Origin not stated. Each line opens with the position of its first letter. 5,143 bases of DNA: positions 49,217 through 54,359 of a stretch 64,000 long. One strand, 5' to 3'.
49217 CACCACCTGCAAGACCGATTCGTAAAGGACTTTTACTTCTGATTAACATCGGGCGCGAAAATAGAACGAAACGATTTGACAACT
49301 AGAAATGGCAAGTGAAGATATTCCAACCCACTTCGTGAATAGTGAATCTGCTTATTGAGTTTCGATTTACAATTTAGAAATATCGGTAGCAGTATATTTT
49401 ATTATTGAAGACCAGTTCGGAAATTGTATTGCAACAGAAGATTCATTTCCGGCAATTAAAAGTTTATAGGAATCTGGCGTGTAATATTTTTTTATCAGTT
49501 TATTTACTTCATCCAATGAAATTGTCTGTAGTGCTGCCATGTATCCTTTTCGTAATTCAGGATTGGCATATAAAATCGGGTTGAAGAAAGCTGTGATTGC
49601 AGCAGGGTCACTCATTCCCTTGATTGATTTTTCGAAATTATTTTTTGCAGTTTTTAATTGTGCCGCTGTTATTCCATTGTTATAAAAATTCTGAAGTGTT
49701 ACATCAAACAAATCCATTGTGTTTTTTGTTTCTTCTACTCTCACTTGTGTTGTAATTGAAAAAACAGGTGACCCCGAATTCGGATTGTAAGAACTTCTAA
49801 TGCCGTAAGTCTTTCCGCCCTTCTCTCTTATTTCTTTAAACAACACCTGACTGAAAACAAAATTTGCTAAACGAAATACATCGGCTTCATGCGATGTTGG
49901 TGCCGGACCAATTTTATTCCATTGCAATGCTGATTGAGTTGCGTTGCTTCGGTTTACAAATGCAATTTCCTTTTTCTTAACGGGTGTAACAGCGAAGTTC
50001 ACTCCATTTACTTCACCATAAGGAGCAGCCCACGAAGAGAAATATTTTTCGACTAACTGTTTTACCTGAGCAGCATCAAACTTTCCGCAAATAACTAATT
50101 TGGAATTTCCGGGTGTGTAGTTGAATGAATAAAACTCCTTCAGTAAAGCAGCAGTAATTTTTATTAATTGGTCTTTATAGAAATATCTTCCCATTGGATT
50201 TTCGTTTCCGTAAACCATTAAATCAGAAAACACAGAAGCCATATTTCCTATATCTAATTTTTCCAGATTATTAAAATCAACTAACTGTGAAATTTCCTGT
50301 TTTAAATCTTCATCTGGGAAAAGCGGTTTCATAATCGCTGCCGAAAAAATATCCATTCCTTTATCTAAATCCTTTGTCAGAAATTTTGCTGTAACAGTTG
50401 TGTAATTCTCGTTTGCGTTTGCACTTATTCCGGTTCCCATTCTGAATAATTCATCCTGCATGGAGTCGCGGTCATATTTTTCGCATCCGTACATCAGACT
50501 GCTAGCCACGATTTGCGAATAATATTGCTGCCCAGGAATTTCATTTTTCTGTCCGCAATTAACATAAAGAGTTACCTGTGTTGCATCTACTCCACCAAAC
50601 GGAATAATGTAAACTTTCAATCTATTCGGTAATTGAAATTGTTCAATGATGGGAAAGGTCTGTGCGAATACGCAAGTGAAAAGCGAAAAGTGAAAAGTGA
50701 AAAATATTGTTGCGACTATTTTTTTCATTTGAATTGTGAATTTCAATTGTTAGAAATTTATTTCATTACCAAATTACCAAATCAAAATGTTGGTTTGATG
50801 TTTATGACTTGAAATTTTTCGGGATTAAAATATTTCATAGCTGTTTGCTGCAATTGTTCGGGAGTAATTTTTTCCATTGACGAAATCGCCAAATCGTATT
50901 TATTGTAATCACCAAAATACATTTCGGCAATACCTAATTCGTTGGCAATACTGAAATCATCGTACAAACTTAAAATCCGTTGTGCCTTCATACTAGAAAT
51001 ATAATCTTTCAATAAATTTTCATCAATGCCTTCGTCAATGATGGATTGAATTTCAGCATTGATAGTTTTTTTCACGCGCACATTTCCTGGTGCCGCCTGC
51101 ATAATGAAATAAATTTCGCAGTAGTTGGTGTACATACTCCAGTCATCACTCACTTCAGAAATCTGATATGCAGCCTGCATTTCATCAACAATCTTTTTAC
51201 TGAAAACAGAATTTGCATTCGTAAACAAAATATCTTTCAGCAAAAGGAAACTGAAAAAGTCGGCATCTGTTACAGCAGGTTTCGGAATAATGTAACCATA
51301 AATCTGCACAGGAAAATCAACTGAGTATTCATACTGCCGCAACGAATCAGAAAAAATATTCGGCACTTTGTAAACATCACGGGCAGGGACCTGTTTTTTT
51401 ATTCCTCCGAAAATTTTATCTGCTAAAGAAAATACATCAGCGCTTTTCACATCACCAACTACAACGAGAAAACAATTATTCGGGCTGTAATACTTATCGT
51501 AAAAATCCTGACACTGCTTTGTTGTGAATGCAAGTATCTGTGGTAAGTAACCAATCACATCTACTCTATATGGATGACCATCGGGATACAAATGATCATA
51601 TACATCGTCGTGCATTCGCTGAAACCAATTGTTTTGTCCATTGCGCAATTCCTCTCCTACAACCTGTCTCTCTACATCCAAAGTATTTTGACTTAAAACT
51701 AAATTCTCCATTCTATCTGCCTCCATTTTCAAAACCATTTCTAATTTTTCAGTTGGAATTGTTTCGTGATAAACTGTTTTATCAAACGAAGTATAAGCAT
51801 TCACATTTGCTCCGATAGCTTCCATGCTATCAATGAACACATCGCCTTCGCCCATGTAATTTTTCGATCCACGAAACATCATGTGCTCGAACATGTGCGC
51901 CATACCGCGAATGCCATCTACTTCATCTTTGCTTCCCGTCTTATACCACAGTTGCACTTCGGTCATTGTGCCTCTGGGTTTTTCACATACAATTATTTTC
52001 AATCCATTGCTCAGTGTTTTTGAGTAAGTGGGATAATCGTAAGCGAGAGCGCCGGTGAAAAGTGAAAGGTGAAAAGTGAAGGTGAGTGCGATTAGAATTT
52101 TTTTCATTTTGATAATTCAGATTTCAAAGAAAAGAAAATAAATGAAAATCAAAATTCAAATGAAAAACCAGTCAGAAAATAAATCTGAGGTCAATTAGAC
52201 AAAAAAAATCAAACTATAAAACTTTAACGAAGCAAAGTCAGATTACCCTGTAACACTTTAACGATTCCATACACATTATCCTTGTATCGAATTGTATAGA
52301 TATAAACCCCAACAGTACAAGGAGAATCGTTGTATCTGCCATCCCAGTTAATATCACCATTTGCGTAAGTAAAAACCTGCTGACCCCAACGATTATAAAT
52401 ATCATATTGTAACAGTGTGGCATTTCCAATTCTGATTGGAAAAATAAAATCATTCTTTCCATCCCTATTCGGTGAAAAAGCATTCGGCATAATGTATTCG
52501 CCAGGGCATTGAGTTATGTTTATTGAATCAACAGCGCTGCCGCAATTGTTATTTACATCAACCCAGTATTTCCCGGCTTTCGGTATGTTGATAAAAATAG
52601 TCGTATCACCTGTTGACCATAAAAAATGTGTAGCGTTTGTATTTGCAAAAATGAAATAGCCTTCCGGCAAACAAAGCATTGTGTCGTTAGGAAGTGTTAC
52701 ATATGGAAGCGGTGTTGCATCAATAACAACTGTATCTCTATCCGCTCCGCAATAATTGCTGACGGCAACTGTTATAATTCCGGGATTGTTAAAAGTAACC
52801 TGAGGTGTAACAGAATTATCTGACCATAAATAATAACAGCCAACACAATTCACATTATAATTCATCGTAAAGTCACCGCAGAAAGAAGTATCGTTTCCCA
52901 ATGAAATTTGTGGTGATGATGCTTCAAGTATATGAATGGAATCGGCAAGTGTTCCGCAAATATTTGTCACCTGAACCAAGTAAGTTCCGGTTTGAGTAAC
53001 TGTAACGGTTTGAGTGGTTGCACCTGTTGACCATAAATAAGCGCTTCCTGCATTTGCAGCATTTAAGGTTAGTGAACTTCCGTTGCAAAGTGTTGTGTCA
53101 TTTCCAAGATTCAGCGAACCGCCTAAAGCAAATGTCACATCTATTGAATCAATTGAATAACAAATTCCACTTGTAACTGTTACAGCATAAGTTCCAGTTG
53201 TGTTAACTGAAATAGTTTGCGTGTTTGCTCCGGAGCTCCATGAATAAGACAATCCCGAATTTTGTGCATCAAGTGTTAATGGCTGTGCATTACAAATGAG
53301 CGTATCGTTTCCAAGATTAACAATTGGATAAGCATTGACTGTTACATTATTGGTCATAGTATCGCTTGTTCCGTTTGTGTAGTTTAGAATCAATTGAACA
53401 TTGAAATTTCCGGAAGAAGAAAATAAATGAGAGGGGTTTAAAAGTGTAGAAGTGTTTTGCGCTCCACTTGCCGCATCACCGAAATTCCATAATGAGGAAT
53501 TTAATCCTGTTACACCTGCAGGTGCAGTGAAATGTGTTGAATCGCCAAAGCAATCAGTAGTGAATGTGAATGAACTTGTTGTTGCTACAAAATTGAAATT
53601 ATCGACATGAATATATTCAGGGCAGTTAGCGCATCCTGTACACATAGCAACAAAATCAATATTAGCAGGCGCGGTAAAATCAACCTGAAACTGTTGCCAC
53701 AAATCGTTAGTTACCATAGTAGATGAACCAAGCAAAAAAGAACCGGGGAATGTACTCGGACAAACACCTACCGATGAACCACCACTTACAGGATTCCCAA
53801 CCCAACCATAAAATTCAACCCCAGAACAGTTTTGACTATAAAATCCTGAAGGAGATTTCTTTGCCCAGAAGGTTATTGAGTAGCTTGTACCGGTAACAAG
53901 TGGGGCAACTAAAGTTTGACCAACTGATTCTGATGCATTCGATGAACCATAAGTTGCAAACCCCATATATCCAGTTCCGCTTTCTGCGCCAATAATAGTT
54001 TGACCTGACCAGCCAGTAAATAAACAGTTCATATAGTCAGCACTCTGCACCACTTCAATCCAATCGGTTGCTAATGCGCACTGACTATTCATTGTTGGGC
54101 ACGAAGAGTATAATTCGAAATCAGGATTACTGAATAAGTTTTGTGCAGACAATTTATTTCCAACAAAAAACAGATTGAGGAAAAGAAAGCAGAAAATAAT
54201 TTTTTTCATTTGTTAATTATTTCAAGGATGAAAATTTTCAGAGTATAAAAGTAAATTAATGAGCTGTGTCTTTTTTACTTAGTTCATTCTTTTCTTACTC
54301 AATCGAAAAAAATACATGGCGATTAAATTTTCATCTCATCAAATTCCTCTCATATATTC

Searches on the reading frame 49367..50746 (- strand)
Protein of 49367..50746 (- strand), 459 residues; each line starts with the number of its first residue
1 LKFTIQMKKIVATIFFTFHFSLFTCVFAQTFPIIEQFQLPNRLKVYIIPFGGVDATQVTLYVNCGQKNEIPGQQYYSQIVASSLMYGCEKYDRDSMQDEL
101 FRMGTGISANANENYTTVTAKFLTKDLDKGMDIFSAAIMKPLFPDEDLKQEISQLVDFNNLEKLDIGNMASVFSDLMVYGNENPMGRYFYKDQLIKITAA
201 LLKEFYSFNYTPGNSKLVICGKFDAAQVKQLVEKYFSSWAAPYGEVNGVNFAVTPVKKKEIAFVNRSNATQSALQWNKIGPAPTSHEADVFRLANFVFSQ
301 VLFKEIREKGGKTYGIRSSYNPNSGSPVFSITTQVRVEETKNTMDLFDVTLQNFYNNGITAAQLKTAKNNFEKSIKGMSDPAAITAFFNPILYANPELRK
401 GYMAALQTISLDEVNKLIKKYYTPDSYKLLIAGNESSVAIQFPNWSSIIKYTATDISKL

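Call 67: search_protein_families(library=pfam, proteins=[window:49367-50746:-], max_evalue=0.00001)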
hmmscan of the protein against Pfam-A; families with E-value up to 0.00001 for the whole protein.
window:49367-50746:- (459 aa): 2 families
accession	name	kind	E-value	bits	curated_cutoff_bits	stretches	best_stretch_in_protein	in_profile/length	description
PF05193.26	Peptidase_M16_C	-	1.4e-32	113.5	23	1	196-370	1-180/181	Peptidase M16 inactive domain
PF00675.25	Peptidase_M16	-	3.5e-09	37.2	22.3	1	55-153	12-110/149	Insulinase (Peptidase family M16)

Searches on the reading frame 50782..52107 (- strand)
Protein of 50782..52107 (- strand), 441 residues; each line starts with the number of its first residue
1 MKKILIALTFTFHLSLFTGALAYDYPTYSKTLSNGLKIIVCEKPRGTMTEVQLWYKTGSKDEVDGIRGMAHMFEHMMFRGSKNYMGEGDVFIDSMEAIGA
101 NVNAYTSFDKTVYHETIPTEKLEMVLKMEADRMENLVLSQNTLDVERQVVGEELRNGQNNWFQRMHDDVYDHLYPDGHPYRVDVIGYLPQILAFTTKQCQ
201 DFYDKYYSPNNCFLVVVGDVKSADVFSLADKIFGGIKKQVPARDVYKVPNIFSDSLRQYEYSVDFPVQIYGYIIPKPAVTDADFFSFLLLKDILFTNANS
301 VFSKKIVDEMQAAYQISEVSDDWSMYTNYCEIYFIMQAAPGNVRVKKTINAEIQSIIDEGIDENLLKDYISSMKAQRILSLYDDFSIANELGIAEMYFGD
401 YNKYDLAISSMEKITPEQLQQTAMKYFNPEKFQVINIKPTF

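Call 67: search_protein_families(library=pfam, proteins=[window:50782-52107:-], max_evalue=0.00001)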
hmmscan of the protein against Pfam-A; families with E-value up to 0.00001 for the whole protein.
window:50782-52107:- (441 aa): 2 families
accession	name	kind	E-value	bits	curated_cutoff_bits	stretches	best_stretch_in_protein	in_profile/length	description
PF00675.25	Peptidase_M16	-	7.9e-24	84.7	22.3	1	40-171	4-137/149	Insulinase (Peptidase family M16)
PF05193.26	Peptidase_M16_C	-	1.3e-20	74.5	23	1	194-371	2-179/181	Peptidase M16 inactive domain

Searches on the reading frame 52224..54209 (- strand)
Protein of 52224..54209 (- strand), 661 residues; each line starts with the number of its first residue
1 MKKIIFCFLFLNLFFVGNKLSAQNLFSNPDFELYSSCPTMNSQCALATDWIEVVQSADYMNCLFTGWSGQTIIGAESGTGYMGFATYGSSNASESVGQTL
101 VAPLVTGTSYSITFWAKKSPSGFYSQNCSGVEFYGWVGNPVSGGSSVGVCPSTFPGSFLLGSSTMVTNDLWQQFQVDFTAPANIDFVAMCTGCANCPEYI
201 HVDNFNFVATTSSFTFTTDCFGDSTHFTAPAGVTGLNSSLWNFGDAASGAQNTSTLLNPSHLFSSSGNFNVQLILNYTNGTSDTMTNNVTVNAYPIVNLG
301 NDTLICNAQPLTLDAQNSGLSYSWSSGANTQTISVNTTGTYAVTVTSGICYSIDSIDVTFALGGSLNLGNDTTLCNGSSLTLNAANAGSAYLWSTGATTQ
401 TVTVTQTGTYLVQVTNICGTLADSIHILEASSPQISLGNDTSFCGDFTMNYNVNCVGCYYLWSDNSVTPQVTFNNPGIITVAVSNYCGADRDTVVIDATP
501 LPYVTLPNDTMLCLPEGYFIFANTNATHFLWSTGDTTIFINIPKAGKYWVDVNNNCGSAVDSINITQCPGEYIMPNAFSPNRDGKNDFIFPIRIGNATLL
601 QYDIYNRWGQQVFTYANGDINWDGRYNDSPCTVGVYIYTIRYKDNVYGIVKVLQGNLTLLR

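Call 67: search_protein_families(library=pfam, proteins=[window:52224-54209:-], max_evalue=0.00001)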
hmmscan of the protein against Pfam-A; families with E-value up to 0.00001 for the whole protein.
window:52224-54209:- (661 aa): 3 families
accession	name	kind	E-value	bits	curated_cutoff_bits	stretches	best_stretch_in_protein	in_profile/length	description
PF13585.12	CHU_C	-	4.9e-16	59.1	27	1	574-644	3-74/86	CHU_C Type IX secretion signal domain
PF18911.6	PKD_4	-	6.3e-08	33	27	1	235-291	33-85/85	PKD domain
PF00801.26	PKD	-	7.2e-06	26.4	23.5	0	238-288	31-78/80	PKD domain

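Call 70: search_protein_families(library=ncbifam, proteins=[window:52224-54209:-], max_evalue=0.001)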
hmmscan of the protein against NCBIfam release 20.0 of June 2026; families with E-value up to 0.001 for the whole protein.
window:52224-54209:- (661 aa): 1 family
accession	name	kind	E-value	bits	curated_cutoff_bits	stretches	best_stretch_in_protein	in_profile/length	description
TIGR04131.1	Bac_Flav_CTERM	domain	4.3e-13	49.2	35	1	574-661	3-85/85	T9SS type B sorting domain-containing protein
